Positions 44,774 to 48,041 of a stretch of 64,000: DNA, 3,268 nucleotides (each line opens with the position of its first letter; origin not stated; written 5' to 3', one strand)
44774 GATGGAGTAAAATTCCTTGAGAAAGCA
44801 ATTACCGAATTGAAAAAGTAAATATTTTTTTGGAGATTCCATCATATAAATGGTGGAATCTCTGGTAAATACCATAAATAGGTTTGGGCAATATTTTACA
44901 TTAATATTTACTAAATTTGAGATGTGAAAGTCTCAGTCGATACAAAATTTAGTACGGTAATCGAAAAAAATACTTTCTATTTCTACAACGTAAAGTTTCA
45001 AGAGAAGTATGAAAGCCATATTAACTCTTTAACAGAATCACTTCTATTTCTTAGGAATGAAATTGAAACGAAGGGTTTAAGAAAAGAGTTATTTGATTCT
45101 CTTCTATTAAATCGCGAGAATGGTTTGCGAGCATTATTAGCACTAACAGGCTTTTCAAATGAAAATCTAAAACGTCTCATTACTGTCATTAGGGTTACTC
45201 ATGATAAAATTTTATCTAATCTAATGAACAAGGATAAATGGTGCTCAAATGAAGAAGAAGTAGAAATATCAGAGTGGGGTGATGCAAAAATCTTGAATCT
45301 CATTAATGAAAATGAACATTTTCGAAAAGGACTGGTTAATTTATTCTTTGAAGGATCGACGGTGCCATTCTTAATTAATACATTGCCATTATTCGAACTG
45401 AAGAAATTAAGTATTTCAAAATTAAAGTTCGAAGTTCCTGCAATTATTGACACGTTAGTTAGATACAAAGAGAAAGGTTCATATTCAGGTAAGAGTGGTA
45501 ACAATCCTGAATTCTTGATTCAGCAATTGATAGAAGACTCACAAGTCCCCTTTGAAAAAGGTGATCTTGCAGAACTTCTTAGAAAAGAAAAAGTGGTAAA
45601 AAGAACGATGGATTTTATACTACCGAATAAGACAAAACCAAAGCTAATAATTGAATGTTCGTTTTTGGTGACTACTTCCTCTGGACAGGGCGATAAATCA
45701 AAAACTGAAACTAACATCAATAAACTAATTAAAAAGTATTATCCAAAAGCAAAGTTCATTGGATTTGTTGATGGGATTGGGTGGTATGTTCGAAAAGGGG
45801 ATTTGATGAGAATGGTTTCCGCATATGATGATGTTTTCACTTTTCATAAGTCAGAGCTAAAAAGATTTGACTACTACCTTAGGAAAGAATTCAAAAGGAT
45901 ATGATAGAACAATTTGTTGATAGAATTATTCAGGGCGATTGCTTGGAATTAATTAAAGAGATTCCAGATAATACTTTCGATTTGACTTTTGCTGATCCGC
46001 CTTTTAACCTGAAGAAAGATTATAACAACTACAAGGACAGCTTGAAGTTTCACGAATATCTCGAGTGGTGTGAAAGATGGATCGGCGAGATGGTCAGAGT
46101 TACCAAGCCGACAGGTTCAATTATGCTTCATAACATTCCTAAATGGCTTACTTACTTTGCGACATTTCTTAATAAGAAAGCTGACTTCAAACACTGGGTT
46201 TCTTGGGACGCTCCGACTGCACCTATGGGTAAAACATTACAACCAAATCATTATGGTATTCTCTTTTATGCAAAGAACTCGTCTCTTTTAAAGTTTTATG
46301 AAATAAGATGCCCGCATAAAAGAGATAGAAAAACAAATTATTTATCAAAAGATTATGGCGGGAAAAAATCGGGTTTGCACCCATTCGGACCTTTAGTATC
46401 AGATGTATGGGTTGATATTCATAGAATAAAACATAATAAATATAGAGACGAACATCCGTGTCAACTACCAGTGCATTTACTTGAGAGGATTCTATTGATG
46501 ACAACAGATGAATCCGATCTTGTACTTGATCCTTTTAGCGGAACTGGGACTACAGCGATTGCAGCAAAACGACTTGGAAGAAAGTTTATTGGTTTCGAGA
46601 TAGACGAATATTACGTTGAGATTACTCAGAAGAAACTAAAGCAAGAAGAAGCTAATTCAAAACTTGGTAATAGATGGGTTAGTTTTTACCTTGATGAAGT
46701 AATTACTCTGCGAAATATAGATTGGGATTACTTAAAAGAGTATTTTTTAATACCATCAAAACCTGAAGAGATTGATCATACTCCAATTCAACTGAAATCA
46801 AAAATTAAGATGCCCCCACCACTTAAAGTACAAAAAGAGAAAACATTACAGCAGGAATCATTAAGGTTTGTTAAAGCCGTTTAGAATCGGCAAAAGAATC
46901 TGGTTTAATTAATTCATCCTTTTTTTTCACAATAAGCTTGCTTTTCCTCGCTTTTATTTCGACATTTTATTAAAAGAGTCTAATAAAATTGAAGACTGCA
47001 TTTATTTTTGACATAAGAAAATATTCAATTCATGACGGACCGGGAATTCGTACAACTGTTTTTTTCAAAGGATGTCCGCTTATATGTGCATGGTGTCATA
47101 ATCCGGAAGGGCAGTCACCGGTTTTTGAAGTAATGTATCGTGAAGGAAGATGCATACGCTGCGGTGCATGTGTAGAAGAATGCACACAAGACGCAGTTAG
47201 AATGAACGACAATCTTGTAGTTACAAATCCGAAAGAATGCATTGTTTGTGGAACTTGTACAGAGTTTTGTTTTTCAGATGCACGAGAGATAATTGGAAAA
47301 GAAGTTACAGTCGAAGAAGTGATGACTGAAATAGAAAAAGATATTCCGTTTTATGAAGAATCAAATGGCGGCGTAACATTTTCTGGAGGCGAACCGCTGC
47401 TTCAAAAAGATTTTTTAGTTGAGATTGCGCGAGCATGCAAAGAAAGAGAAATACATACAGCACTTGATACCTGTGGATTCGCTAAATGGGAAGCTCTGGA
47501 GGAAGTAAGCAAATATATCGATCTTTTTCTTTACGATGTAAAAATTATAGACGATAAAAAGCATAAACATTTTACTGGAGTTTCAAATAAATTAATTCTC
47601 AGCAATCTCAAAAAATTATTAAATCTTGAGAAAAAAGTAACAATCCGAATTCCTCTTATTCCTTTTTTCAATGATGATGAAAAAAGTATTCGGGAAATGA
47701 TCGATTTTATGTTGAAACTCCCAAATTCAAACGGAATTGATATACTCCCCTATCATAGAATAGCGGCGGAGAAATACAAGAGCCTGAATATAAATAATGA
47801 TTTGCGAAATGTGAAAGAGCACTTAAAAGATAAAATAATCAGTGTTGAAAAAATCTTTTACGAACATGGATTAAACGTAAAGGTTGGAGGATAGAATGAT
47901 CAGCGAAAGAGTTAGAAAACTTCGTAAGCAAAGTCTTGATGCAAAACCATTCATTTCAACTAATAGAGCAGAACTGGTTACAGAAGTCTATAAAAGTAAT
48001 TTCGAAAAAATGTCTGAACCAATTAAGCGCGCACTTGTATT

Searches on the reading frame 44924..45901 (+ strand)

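Call 77: search_protein_families(library=pfam, proteins=[window:44924-45901:+], max_evalue=0.00001)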
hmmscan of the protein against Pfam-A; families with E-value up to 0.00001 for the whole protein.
window:44924-45901:+ (326 aa): 2 families
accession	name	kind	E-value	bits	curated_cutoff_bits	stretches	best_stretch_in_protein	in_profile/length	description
PF04556.18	DpnII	-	5.2e-07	29.7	23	1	223-310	186-271/278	DpnII restriction endonuclease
PF24447.1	RE_BanI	-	8.4e-06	25.4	28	0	213-321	231-336/338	Type II restriction enzyme BanI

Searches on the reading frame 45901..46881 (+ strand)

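Call 77: search_protein_families(library=pfam, proteins=[window:45901-46881:+], max_evalue=0.00001)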
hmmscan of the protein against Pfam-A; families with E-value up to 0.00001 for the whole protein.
window:45901-46881:+ (327 aa): 1 family
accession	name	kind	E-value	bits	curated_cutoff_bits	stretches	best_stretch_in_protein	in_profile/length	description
PF01555.25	N6_N4_Mtase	-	8.5e-51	173.4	26.7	1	27-244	2-221/221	DNA methylase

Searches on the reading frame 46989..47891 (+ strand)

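Call 77: search_protein_families(library=pfam, proteins=[window:46989-47891:+], max_evalue=0.00001)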
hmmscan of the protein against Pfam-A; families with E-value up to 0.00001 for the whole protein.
window:46989-47891:+ (301 aa): 4 families
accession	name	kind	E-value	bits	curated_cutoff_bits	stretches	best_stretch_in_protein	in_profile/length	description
PF04055.27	Radical_SAM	-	2.2e-19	70.7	29.5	1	93-236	13-164/166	Radical SAM superfamily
PF13353.11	Fer4_12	-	2.9e-14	54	22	1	16-202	2-135/137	4Fe-4S single cluster domain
PF00037.32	Fer4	-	1.1e-08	34.9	21.1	0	51-70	4-23/24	4Fe-4S binding domain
PF13237.11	Fer4_10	-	9.3e-07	29.1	25.5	1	51-94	5-52/53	4Fe-4S dicluster domain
